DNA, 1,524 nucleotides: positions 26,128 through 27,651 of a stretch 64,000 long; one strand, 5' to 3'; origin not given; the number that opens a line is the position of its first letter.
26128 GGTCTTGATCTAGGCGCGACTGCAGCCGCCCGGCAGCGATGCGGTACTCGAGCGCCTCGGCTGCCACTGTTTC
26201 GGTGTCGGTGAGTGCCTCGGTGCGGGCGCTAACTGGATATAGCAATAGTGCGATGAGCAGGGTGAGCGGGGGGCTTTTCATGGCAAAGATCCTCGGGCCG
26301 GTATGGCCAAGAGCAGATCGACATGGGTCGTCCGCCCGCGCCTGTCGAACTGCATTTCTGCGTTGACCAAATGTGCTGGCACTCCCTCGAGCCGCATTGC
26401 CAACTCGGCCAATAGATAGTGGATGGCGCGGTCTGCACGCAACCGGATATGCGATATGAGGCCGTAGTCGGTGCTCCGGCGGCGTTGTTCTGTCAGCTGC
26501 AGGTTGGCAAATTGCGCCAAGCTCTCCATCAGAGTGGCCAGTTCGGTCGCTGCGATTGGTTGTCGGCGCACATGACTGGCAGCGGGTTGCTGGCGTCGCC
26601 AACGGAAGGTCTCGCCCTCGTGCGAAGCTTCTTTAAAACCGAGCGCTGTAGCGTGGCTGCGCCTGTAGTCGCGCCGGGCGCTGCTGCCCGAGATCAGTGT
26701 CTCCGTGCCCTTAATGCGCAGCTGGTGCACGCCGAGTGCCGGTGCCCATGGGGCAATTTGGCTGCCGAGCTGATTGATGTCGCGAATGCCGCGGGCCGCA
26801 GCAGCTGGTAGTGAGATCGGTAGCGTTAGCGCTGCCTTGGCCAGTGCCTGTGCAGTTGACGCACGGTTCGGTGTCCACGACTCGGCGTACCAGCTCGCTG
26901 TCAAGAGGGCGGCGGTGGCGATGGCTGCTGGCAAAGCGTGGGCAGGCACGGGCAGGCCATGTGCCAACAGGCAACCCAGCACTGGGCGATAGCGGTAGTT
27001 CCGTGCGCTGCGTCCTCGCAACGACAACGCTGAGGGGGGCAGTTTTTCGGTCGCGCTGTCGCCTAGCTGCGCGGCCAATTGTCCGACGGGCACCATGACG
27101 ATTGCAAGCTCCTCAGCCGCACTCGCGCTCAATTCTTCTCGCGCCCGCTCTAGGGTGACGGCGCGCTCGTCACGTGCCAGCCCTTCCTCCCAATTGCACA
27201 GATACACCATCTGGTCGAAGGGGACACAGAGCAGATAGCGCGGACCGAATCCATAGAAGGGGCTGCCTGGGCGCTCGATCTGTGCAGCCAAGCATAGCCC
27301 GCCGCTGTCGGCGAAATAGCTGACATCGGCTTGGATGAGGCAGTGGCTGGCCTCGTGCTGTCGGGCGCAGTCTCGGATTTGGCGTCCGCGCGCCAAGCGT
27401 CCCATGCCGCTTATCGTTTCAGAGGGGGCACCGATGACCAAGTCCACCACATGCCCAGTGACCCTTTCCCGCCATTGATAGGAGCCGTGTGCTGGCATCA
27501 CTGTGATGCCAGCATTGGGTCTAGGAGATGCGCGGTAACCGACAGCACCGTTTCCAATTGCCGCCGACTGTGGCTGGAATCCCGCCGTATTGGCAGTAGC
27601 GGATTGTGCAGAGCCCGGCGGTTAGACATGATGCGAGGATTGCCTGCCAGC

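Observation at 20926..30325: R64/PAPI-1-type type IVB pilus cluster in a core-chromosome context, outside any recognisable ICE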

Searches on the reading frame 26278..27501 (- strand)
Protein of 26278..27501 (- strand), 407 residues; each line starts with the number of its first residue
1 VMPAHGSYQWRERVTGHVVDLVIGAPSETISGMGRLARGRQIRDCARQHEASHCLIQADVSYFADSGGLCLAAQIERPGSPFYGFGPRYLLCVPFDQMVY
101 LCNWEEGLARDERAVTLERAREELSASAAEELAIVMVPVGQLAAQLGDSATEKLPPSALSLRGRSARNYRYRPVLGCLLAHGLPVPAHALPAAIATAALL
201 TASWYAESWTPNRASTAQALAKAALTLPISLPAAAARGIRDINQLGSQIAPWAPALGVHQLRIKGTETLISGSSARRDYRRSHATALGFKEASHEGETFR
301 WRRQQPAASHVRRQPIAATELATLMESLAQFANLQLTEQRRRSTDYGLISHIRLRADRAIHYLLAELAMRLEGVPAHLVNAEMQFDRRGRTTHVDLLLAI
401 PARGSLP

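Call 5: search_protein_families(library=pfam, proteins=[window:26278-27501:-], max_evalue=0.01)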
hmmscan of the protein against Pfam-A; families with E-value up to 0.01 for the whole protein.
window:26278-27501:- (407 aa): 0 families

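Call 6: search_protein_families(library=ncbifam, proteins=[window:26278-27501:-], max_evalue=0.01)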
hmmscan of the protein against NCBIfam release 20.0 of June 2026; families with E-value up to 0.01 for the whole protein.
window:26278-27501:- (407 aa): 0 families

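Call 45: search_protein_families(library=pfam, alignment_id=A2, max_evalue=0.05)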
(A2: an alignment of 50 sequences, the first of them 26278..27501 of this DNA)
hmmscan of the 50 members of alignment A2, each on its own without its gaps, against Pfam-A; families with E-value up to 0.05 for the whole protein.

A. member 1, window:26278-27501:- (407 aa): 0 families

B. families by the number of members that match (of 50 scanned): 15 families
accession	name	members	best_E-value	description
PF07963.17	N_methyl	9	1.1e-05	Prokaryotic N-terminal methylation motif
PF00691.25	OmpA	7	6.5e-07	OmpA family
PF07660.19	STN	2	0.00062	Secretin and TonB N terminus short domain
PF24507.1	Ig_CFAP65_4th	1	0.00011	CFAP65, fourth Ig-like domain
PF08334.16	T2SSG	1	0.00019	Type II secretion system (T2SS), protein G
PF11002.13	RDM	1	0.00069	RFPL defining motif (RDM)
PF09476.15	Pilus_CpaD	1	0.00074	Pilus biogenesis CpaD protein (pilus_cpaD)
PF01565.28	FAD_binding_4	1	0.0063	FAD binding domain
PF02459.20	Adeno_terminal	1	0.0072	Adenoviral DNA terminal protein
PF04402.19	SIMPL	1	0.02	Protein of unknown function (DUF541)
PF13563.12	2_5_RNA_ligase2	1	0.023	2'-5' RNA ligase superfamily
PF02834.22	LigT_PEase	1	0.027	LigT like Phosphoesterase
PF12693.12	GspL_C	1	0.032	GspL periplasmic domain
PF16223.10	DUF4882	1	0.034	Domain of unknown function (DUF4882)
PF23922.1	DUF7261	1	0.048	Family of unknown function (DUF7261)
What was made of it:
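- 26278..27501 (-): PilO2/BfpC-type bitopic assembly protein. It has a cytoplasmic actin-like domain, one TM helix and a GspL-like periplasmic domain. No Pfam hit (calls 5, 45).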

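Call 46: find_homologous_proteins(query=window:26278-27501:-, max_evalue=0.001)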
Query window:26278-27501:- (407 aa): 2 proteins with E <= 0.001 among 8000 candidates.
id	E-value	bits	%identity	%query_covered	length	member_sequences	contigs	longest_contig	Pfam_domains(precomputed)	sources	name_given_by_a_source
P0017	3.0e-153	529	65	98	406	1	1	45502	-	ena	-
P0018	6.1e-142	492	59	99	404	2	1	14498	-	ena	-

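Call 48: find_homologous_proteins(query=A3, max_evalue=0.001)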
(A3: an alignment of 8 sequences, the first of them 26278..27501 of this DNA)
Query A3 (8 sequences) (407 aa, profile of the alignment): 3 proteins with E <= 0.001 among 8000 candidates.
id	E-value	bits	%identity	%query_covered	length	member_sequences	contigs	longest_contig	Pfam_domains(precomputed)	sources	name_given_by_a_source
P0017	4.1e-153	528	65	98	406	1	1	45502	-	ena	-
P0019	2.0e-139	483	22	95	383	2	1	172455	-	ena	-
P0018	2.6e-133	463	59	99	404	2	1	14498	-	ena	-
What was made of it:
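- Tried and rejected: Word-indexed protein searches with the PilO-position protein and with its 8-sequence profile returned only 2-3 hits (calls 46, 48).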

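Call 55: search_solved_structures(query=A3, max_evalue=10)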
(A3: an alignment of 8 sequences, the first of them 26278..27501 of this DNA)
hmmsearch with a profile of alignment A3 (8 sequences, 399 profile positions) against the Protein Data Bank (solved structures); distinct sequences matched with E-value up to 10: 4.
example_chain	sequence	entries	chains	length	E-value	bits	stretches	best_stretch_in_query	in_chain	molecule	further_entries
8bzy_A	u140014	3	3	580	0.092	14.9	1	169-249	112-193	Solute carrier family 40 member 1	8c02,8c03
8dl6_A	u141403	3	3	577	0.092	14.9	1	169-249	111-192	Solute carrier family 40 member 1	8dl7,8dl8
6w4s_F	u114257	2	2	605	0.099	14.8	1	169-249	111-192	Solute carrier family 40 member 1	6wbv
6vyh_A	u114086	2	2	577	1.2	11.2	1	171-249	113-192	Solute carrier family 40 protein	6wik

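Call 60: predict_structure(alignment_id=A4)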
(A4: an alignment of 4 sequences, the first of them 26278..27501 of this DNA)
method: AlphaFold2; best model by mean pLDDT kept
length: 407 residues; sequences in the alignment: 4
mean_pLDDT: 57.1   pTM: 0.50
mean pLDDT of the five models: 57.1, 55.2, 52.8, 41.1, 36.4
residues with pLDDT >= 90: 22; 70-90: 121; 50-70: 83; < 50: 181
segments of 3 or more residues with pLDDT < 50: 1-53, 56-61, 83-91, 104-111, 128-232
pLDDT, mean of each block of 10 residues (from residue 1): 26 30 26 27 34 47 54 57 47 53 48 55 53 44 43 34 36 35 34 39 39 39 31 70 78 79 89 74 80 83 73 74 82 81 80 80 70 83 83 88 70
secondary structure, 60 per line:
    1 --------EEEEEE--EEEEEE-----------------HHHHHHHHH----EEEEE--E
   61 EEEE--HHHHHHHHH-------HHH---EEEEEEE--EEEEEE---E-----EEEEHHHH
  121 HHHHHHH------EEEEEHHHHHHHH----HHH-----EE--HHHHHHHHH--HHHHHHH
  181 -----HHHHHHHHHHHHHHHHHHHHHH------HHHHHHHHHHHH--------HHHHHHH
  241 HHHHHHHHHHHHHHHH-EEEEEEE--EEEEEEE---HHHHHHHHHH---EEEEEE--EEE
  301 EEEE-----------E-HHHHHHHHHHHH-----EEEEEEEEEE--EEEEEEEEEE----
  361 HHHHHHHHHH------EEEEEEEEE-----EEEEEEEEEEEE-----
elements in order: E9-14 E17-22 H40-48 E53-57 E60-64 H67-75 E89-95 E98-103 E113-116 H117-127 E134-138 H139-146 H163-171 H174-180 H186-207 H214-225 H234-256 E258-264 E267-273 H277-286 E290-295 E298-304 H318-329 E335-344 E347-356 H361-370 E377-385 E391-402

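Call 62: fold_search(model_id=the predicted structure, library=pdb)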
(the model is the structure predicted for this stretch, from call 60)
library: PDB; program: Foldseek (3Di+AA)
matches with E <= 10: 983; with E <= 0.001: 0
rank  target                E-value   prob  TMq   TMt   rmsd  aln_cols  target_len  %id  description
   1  4r9z_B                2.1e-03  0.38  0.12  0.16  15.8       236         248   10  Mycobacterium avium subs paratuberculosis tesB protein MAP1729c (released 2014-10-08)
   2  3rqb_B                7.6e-03  0.18  0.11  0.15  16.4       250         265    9  Crystal Structure of Conserved Protein of Unknown Function with Hot dog Fold from Alicyclobacillus acidocaldarius (released 2011-05-18)
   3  4qfw_A                8.5e-03  0.33  0.14  0.18  16.2       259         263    8  Crystal structure of acyl-CoA thioesterase tesB from Yersinia pestis (released 2014-06-04)
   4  3rqb_A                8.5e-03  0.16  0.11  0.14  16.5       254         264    8  Crystal Structure of Conserved Protein of Unknown Function with Hot dog Fold from Alicyclobacillus acidocaldarius (released 2011-05-18)
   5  4r4u_B                8.9e-03  0.35  0.14  0.18  16.3       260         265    8  Crystal structure of acyl-CoA thioesterase tesB from Yersinia pestis in complex with coenzyme A (released 2015-04-15)
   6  4r4u_D                1.0e-02  0.38  0.14  0.18  16.0       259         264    9  Crystal structure of acyl-CoA thioesterase tesB from Yersinia pestis in complex with coenzyme A (released 2015-04-15)
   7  3rd7_B                1.1e-02  0.15  0.12  0.14  16.4       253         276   14  Crystal structure of acyl-coa thioesterase from mycobacterium avium (released 2011-06-08)
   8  6d47                  1.3e-02  0.11  0.07  0.07  15.8       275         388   13  Crystal structure of a DNA polymerase III subunit beta DnaN sliding clamp from Mycobacterium marinum (released 2018-05-02)
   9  8dkd                  1.4e-02  0.16  0.08  0.08  16.4       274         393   14  Sliding clamp from M. thermoresistibile (released 2023-01-18)
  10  1rwz                  1.6e-02  0.14  0.10  0.14  13.8       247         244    8  Crystal Structure of Proliferating Cell Nuclear Antigen (PCNA) from A. fulgidus (released 2004-01-27)
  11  1c8u_A                1.7e-02  0.21  0.12  0.15  16.7       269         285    9  CRYSTAL STRUCTURE OF THE E.COLI THIOESTERASE II, A HOMOLOGUE OF THE HUMAN NEF-BINDING ENZYME (released 2000-07-14)
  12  7azc_D                1.7e-02  0.13  0.10  0.11  15.7       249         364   12  DNA polymerase sliding clamp from Escherichia coli with peptide 22 bound (released 2021-12-01)
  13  5ah2_B                1.8e-02  0.12  0.08  0.08  16.6       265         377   13  The sliding clamp of Mycobacterium smegmatis in complex with a natural product. (released 2015-06-03)
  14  5h7z_A                2.0e-02  0.21  0.10  0.13  16.6       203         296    8  Apo structure of immunity protein TplEi of T6SS from Pseudomonas aeruginosa (released 2017-10-04)
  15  4k74_A                2.1e-02  0.10  0.08  0.09  16.3       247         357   13  The UmuC subunit of the E. coli DNA polymerase V shows a unique interaction with the beta-clamp processivity factor. (released 2013-07-17)
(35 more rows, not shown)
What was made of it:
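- Tried and rejected: The AF2 model from a 4-sequence alignment was poor (pLDDT 57, call 60), and its Foldseek hits were meaningless (call 62).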

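Call 63: search_protein_representatives(alignment_id=A4)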
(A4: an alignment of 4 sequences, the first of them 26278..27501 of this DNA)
Query: 4 sequences, 405 profile positions. Proteins with E-value up to 0.001 (for the whole library): 58; up to 1e-10: 17; up to 1e-30: 12. The best 58 are listed.
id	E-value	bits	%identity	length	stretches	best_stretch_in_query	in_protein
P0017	2.8e-204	695.2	-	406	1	1-405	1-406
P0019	1.2e-174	597.7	-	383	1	4-405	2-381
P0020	1.3e-76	274.7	-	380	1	6-400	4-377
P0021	4.7e-69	249.9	-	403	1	8-401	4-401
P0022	1.3e-67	245.1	-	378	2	10-269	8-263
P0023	6.3e-67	242.9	-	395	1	7-397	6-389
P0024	1.2e-62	228.8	-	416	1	7-401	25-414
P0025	5.4e-55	203.6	-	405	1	9-398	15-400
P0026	2.1e-48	181.9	-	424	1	6-399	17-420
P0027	5.1e-46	174.0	-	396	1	3-401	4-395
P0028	4.3e-37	144.6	-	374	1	7-397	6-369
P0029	6.7e-33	130.8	-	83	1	323-405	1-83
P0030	6.5e-14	68.3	-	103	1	11-88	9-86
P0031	5.0e-13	65.4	-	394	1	8-287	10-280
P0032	6.5e-12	61.7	-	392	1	13-397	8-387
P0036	3.3e-10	56.1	-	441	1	6-384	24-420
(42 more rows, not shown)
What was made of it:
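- Tried and rejected: The exhaustive HMM search was needed (call 63).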

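Call 65: search_protein_families(library=pfam, alignment_id=A5, max_evalue=0.001)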
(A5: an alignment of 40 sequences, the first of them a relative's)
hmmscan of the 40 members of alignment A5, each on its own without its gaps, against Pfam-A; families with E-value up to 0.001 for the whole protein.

A. member 1, P0031 (394 aa): 0 families

B. families by the number of members that match (of 40 scanned): 0 families

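Call 69: find_encoding_contigs(protein=P0031, flank=10000, max_places=2)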
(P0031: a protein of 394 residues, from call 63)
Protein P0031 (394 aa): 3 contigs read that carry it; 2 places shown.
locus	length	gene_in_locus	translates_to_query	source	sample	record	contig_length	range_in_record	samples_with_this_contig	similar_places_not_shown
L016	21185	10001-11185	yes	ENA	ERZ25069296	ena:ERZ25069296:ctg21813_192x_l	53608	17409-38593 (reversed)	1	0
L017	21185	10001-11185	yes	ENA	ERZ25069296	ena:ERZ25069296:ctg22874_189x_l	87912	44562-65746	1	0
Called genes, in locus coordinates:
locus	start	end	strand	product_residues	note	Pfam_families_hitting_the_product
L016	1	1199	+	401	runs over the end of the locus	-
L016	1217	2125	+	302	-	-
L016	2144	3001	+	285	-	PF08900:AcaB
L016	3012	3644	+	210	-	-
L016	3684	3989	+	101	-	PF13744:HTH_37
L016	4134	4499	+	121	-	-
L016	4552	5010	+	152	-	PF00436:SSB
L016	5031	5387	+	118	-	-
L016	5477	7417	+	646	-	PF01751:Toprim, PF01131:Topoisom_bac, PF06839:Zn_ribbon_GRF (weak)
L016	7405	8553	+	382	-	PF00691:OmpA (faint)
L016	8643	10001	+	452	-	PF00263:Secretin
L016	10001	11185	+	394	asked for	-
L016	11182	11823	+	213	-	-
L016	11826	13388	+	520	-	PF00437:T2SSE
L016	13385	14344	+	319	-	-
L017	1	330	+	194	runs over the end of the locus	PF11198:DUF2857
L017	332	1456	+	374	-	-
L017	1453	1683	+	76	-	-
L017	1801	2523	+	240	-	PF08900:AcaB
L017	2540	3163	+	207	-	-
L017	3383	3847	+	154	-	PF00436:SSB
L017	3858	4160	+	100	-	-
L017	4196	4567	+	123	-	PF01751:Toprim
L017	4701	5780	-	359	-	PF05598:DUF772, PF01609:DDE_Tnp_1, PF13751:DDE_Tnp_1_6 (weak)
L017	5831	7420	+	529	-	PF01131:Topoisom_bac, PF06839:Zn_ribbon_GRF (weak)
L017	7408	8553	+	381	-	PF00691:OmpA (faint)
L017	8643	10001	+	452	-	PF00263:Secretin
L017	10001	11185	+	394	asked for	-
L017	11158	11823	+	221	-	-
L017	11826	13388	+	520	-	PF00437:T2SSE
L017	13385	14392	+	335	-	-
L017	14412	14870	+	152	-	-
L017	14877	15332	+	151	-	-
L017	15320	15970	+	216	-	-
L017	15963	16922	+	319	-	-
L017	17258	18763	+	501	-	-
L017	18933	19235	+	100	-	-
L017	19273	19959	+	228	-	PF22769:DCD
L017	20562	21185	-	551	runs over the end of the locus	-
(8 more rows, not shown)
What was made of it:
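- ICE-borne copies of the same variant circulate in samples whose accession numbers lie close to those of several relatives (call 69).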

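Call 70: find_encoding_contigs(protein=P0036, flank=10000, max_places=2)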
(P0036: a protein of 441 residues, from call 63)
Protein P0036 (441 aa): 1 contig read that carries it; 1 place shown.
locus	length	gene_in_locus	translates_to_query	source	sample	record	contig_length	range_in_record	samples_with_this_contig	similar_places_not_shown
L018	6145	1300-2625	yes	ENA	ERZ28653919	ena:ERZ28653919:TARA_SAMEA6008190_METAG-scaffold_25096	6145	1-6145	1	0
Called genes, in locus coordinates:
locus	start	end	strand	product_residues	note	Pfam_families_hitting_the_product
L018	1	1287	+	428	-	?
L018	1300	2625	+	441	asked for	-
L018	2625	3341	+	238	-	-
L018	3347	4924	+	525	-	PF00437:T2SSE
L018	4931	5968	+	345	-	PF00482:T2SSF (faint)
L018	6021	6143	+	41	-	?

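Call 74: search_protein_families(library=ncbifam, proteins=[L017:332-1456:+, L017:1801-2523:+, L017:2540-3163:+, L017:3858-4160:+, L017:7408-8553:+, L017:8643-10001:+, L017:11158-11823:+, L017:15963-16922:+, L017:17258-18763:+], max_evalue=0.01)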
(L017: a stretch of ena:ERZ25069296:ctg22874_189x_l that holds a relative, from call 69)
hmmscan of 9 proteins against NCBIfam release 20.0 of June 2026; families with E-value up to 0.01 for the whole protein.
L017:332-1456:+ (374 aa): 1 family
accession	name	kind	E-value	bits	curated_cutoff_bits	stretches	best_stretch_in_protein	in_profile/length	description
NF040582.1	STY4528_fam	equivalog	4.7e-23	82.7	130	1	42-216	2-181/323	STY4528 family pathogenicity island replication protein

L017:1801-2523:+ (240 aa): 1 family
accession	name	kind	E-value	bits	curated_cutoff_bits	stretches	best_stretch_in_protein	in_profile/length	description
TIGR03761.1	ICE_PFL4669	equivalog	2.3e-49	167.9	110.7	1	1-212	9-215/216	PFL_4669 family integrating conjugative element protein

L017:2540-3163:+ (207 aa): 0 families

L017:3858-4160:+ (100 aa): 0 families

L017:7408-8553:+ (381 aa): 6 families
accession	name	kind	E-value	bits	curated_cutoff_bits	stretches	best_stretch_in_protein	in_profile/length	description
TIGR03748.1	conj_PilL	equivalog_domain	5.4e-26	90.8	64.15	1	30-132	1-105/105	PFGI-1 class ICE element type IV pilus protein PilL2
NF008071.1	PRK10808.1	equivalog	4.1e-05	23.1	277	1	184-265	243-329/358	porin OmpA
NF047726.1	AutTranAdhPGAsTpgA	equivalog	0.00022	20.5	350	1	196-251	182-238/268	trimeric autotransporter adhesin/peptidogylcan-associated protein TpgA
NF053613.1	OMP_toxin_LptF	equivalog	0.00095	18.9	400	1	137-247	104-218/256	lipotoxin F family OmpA-related lipoprotein LptF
TIGR03789.1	pdsO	hypoth_equivalog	0.0012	18.5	152.2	1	199-249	167-218/243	sortase-associated OmpA-like protein PdsO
NF053611.1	YiaD_Gzip_OmpA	equivalog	0.0015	18.3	175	1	201-247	132-179/206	YiaD family glycine zipper/OmpA-like lipoprotein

L017:8643-10001:+ (452 aa): 2 families
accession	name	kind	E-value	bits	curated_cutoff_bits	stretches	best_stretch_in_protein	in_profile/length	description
TIGR02520.1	pilus_B_mal_scr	equivalog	2e-20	72.8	287.65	1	135-420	203-481/513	PilN family type IVB pilus formation outer membrane protein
TIGR02519.1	pilus_MshL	equivalog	4.3e-14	52.2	250.2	1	173-417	2-250/290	pilus (MSHA type) biogenesis protein MshL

L017:11158-11823:+ (221 aa): 0 families

L017:15963-16922:+ (319 aa): 0 families

L017:17258-18763:+ (501 aa): 1 family
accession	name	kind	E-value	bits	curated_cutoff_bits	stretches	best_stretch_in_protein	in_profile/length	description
NF033845.1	MSCRAMM_ClfB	exception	0.0043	15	999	1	379-416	540-578/871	MSCRAMM family adhesin clumping factor ClfB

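Call 75: predict_structure(alignment_id=A6)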
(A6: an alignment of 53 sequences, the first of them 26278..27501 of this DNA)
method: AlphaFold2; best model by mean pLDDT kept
length: 407 residues; sequences in the alignment: 53
mean_pLDDT: 92.2   pTM: 0.54
mean pLDDT of the five models: 92.2, 91.9, 91.8, 91.6, 91.5
residues with pLDDT >= 90: 355; 70-90: 24; 50-70: 9; < 50: 19
segments of 3 or more residues with pLDDT < 50: 1-3, 212-227
pLDDT, mean of each block of 10 residues (from residue 1): 69 94 96 96 97 97 98 96 97 97 97 97 97 97 95 97 96 98 96 97 88 46 47 90 97 96 96 92 95 94 89 93 96 96 90 97 97 96 98 98 82
secondary structure, 60 per line:
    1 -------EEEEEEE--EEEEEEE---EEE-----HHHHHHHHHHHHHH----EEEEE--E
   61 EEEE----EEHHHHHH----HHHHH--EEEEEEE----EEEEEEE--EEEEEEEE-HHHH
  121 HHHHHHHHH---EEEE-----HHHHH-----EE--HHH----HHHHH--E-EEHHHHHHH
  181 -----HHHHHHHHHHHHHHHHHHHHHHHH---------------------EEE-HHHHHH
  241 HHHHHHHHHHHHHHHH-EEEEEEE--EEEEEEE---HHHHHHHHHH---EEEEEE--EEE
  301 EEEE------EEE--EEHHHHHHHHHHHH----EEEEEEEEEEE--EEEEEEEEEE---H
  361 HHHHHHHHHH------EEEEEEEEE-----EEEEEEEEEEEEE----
elements in order: E8-14 E17-23 E27-29 H35-48 E53-57 E60-64 H71-76 H81-85 E88-94 E99-105 E108-115 H117-129 E133-136 H142-146 H163-167 H174-180 H186-209 E231-233 H235-256 E258-264 E267-273 H277-286 E290-295 E298-304 E311-313 H318-329 E334-344 E347-356 H360-370 E377-385 E391-403
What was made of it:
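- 26278..27501 (-): AF2 pLDDT 92.2 (call 75).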

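Call 77: fold_search(model_id=the predicted structure, library=pdb)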
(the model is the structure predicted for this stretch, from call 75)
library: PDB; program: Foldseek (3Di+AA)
matches with E <= 10: 1423; with E <= 0.001: 0
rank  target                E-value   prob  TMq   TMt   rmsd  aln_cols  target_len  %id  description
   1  5h7z_A                3.2e-03  0.35  0.10  0.13  16.7       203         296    8  Apo structure of immunity protein TplEi of T6SS from Pseudomonas aeruginosa (released 2017-10-04)
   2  4r4u_B                6.4e-03  0.44  0.14  0.18  16.3       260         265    7  Crystal structure of acyl-CoA thioesterase tesB from Yersinia pestis in complex with coenzyme A (released 2015-04-15)
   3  4r4u_D                6.7e-03  0.47  0.14  0.18  16.3       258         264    7  Crystal structure of acyl-CoA thioesterase tesB from Yersinia pestis in complex with coenzyme A (released 2015-04-15)
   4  4r4u_C                6.7e-03  0.44  0.14  0.18  16.3       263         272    8  Crystal structure of acyl-CoA thioesterase tesB from Yersinia pestis in complex with coenzyme A (released 2015-04-15)
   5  4qfw_A                8.0e-03  0.38  0.14  0.18  16.0       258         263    8  Crystal structure of acyl-CoA thioesterase tesB from Yersinia pestis (released 2014-06-04)
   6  3u0a_A                1.1e-02  0.38  0.13  0.18  15.9       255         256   11  Crystal structure of an Acyl-CoA thioesterase II TesB2 from Mycobacterium marinum (released 2011-10-05)
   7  3rqb_B                1.2e-02  0.21  0.12  0.16  17.2       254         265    7  Crystal Structure of Conserved Protein of Unknown Function with Hot dog Fold from Alicyclobacillus acidocaldarius (released 2011-05-18)
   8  1c8u_A                1.3e-02  0.38  0.14  0.19  16.7       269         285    7  CRYSTAL STRUCTURE OF THE E.COLI THIOESTERASE II, A HOMOLOGUE OF THE HUMAN NEF-BINDING ENZYME (released 2000-07-14)
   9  4r4u_A                1.3e-02  0.35  0.14  0.18  16.2       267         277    8  Crystal structure of acyl-CoA thioesterase tesB from Yersinia pestis in complex with coenzyme A (released 2015-04-15)
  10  5eou_B                2.0e-02  0.91  0.22  0.25   9.9       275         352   13  Pseudomonas aeruginosa PilM:PilN1-12 bound to ATP (released 2016-04-27)
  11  3bbj_B                2.1e-02  0.13  0.10  0.14  17.2       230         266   11  CRYSTAL STRUCTURE OF A PUTATIVE THIOESTERASE II (TFU_2367) FROM THERMOBIFIDA FUSCA YX AT 2.45 A RESOLUTION (released 2007-11-20)
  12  4rti                  2.2e-02  0.18  0.08  0.17  17.0       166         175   11  The crystal structure of PsbP from Spinacia oleracea (released 2015-03-11)
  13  3rqb_A                2.4e-02  0.15  0.10  0.14  16.5       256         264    8  Crystal Structure of Conserved Protein of Unknown Function with Hot dog Fold from Alicyclobacillus acidocaldarius (released 2011-05-18)
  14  3hrg                  3.0e-02  0.96  0.21  0.29   6.4       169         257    8  Crystal structure of Bacteroides thetaiotaomicron BT_3980, protein with actin-like ATPase fold and unknown function (NP_ (released 2009-06-23)
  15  4qfw_C                3.0e-02  0.23  0.14  0.18  16.1       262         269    7  Crystal structure of acyl-CoA thioesterase tesB from Yersinia pestis (released 2014-06-04)
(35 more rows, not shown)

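Call 89: find_encoding_contigs(protein=P0028, flank=10000, max_places=2)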
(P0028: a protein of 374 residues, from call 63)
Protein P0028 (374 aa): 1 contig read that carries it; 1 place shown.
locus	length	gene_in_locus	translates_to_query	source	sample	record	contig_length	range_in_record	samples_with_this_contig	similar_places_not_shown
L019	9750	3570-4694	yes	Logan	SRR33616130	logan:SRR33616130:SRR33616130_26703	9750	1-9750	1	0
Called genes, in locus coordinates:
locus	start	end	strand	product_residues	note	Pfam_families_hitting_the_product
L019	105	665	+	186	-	PF11198:DUF2857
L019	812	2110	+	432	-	-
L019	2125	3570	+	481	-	PF00263:Secretin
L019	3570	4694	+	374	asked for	-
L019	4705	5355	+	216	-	-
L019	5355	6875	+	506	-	PF00437:T2SSE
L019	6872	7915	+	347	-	PF00482:T2SSF (faint)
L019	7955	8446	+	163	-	-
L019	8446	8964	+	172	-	-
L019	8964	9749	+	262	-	?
